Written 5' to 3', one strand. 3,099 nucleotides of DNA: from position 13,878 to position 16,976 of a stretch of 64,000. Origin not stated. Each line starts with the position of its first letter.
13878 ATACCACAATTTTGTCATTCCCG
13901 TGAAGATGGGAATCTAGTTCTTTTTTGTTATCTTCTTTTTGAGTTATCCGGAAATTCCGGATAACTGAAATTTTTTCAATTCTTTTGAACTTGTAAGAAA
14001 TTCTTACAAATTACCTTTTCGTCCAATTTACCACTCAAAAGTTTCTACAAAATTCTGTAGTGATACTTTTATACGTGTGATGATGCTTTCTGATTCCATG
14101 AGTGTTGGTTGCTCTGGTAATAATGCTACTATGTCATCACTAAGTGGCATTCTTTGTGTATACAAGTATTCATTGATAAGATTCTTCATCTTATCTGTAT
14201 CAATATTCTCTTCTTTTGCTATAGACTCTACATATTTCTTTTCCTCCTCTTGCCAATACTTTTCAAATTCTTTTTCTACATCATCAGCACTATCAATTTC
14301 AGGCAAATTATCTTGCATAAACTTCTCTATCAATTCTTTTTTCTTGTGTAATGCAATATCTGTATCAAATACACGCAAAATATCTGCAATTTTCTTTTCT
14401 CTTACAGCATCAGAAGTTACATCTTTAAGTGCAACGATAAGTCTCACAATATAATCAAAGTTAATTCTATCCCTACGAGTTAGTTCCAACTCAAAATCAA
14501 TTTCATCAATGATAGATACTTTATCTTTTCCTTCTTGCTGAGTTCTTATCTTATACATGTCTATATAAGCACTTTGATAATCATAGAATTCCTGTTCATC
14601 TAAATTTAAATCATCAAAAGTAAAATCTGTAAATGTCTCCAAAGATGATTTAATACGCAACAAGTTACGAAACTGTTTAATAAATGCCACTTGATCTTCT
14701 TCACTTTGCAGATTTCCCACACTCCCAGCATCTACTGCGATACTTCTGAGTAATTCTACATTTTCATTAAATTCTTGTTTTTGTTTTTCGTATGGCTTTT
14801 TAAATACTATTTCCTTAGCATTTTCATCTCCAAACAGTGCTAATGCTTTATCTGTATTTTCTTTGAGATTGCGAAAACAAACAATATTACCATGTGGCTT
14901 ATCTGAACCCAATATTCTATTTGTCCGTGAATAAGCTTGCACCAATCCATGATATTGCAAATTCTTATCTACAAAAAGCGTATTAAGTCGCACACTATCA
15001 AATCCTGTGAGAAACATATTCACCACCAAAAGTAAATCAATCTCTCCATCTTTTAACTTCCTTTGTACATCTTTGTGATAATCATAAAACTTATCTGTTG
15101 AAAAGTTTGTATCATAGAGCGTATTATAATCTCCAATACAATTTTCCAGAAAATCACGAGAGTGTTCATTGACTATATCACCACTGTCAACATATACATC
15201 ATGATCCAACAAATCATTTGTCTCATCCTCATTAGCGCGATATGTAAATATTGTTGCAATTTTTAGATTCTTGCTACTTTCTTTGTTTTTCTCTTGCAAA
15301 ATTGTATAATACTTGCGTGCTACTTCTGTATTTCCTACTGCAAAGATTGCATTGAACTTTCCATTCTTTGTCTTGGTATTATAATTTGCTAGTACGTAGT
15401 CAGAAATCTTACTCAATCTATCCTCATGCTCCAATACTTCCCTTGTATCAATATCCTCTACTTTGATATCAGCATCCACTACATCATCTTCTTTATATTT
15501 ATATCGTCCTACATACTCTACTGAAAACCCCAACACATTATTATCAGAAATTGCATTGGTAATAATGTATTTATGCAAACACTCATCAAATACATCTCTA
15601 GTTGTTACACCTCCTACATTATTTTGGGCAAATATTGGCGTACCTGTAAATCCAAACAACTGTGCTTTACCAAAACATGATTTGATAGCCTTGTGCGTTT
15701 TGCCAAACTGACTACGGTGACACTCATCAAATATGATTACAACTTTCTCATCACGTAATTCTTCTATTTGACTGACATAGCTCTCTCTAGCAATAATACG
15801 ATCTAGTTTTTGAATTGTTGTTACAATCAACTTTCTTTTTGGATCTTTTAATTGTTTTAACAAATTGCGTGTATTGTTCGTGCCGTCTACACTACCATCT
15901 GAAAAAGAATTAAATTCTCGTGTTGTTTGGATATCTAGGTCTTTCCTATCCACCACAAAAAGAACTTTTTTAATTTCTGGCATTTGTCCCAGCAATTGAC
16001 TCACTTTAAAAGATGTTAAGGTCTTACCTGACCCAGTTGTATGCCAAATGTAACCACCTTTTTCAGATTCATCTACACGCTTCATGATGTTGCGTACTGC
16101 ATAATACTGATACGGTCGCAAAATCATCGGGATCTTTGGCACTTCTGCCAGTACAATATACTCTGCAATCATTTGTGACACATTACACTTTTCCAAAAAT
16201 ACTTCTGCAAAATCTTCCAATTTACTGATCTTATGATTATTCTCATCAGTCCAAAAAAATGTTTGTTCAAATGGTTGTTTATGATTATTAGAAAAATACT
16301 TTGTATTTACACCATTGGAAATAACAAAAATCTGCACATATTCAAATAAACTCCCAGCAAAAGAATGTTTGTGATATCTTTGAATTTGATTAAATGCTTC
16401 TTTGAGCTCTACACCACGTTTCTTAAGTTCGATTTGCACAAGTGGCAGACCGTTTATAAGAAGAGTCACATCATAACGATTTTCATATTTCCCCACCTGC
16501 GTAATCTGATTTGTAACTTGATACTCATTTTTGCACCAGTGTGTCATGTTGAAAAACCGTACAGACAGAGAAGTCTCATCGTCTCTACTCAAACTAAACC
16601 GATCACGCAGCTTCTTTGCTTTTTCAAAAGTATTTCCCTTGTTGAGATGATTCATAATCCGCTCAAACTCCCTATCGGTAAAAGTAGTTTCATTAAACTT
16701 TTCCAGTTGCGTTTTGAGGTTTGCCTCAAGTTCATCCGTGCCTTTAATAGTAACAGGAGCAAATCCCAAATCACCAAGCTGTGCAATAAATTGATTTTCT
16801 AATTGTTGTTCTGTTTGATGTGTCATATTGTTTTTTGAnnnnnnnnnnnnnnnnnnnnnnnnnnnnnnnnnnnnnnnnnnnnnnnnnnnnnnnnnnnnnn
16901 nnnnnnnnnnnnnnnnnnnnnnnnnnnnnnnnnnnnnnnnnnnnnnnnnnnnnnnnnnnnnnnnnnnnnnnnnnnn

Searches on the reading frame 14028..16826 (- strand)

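Call 88: search_protein_families(library=pfam, proteins=[window:14028-16826:-], max_evalue=0.0001)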
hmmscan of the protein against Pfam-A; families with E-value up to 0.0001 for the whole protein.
window:14028-16826:- (932 aa): 6 families
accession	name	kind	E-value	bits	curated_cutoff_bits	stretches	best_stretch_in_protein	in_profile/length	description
PF18766.7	SWI2_SNF2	-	1.4e-61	208.5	26.7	1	239-462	1-214/221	SWI2/SNF2 ATPase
PF22679.2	T1R_D3-like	-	1.2e-57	195.2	27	1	490-653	2-158/158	Type I restriction enzyme subunit R domain 3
PF12008.13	EcoR124_C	-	2.2e-51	175.4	23.1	1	674-930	1-260/260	Type I restriction and modification enzyme - subunit R C terminal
PF04851.21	ResIII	-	2e-40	138.8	22.5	1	234-398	2-163/164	Type III restriction enzyme, res subunit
PF04313.20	HSDR_N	-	4e-39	135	25.1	1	4-185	2-197/198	Type I restriction enzyme R protein N terminus (HSDR_N)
PF00270.35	DEAD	-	2.6e-09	37.5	26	1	238-398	2-161/167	DEAD/DEAH box helicase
